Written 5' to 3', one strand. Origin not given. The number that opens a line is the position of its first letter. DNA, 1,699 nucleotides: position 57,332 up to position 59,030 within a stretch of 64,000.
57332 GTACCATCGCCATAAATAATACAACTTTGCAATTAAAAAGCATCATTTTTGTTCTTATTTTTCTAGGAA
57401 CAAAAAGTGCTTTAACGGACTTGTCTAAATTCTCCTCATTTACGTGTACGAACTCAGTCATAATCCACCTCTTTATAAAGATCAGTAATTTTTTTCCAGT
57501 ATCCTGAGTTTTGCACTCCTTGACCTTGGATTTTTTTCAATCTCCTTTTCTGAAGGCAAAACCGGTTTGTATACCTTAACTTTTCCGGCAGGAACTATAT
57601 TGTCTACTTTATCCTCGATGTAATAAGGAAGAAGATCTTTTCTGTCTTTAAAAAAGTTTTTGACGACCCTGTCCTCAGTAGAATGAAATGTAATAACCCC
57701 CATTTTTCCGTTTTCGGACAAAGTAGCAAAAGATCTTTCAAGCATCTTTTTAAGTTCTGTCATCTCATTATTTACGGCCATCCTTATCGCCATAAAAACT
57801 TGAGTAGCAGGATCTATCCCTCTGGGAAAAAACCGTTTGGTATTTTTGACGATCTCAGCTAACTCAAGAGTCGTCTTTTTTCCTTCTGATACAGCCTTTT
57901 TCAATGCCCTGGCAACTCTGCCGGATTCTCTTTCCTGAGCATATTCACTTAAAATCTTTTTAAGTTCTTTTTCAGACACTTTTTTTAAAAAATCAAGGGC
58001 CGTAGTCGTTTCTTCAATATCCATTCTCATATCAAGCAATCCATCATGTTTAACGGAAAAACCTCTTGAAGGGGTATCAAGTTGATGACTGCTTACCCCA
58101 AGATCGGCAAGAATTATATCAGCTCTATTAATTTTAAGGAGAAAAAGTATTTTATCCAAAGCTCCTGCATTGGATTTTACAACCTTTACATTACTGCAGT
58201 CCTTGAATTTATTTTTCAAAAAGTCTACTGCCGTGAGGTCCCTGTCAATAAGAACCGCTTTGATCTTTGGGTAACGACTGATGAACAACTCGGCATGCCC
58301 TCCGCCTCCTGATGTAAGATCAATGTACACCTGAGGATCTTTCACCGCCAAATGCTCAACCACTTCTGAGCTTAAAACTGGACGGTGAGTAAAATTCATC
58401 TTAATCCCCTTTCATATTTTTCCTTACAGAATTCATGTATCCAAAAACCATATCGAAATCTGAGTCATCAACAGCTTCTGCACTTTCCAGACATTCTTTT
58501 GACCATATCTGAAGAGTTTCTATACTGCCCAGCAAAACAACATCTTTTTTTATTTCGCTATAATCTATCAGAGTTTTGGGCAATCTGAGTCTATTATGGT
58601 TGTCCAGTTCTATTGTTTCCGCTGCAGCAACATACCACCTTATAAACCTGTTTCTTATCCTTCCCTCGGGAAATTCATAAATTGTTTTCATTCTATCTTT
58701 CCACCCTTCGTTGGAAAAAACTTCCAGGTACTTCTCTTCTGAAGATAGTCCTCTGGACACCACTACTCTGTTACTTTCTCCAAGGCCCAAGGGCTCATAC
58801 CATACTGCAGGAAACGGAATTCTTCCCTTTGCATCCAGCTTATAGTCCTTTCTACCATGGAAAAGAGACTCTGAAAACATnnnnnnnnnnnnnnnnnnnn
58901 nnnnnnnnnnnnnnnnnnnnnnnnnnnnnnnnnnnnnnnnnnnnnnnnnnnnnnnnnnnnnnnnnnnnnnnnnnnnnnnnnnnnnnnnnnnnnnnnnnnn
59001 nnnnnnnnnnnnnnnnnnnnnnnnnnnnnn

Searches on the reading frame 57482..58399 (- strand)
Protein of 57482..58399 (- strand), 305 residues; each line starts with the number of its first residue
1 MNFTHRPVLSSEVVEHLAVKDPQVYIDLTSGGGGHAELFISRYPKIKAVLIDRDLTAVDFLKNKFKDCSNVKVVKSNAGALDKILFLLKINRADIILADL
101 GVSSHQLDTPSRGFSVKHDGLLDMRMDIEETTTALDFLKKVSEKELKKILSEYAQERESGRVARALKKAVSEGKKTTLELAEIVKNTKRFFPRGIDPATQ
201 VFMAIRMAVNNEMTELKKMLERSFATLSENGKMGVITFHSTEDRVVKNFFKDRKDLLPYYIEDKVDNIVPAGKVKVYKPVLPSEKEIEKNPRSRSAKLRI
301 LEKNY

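Call 46: search_protein_families(library=pfam, proteins=[window:57482-58399:-], max_evalue=0.001)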
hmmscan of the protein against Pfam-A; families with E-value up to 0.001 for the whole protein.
window:57482-58399:- (305 aa): 1 family
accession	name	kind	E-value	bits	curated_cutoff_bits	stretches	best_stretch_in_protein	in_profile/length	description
PF01795.25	Methyltransf_5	-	5.1e-88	296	27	1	2-303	1-308/309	MraW methylase family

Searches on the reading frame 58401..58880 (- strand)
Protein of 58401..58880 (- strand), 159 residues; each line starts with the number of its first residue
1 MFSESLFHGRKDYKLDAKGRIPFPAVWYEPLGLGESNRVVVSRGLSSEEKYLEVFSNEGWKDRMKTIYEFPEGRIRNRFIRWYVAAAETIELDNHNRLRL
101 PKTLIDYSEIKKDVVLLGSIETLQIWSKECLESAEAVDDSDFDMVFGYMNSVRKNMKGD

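Call 46: search_protein_families(library=pfam, proteins=[window:58401-58880:-], max_evalue=0.001)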
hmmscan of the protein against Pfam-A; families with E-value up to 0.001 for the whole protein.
window:58401-58880:- (159 aa): 1 family
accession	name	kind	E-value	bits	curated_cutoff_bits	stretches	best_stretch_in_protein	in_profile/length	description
PF02381.23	MraZ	-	6.1e-15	55.4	23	2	85-129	3-47/72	MraZ protein, putative antitoxin-like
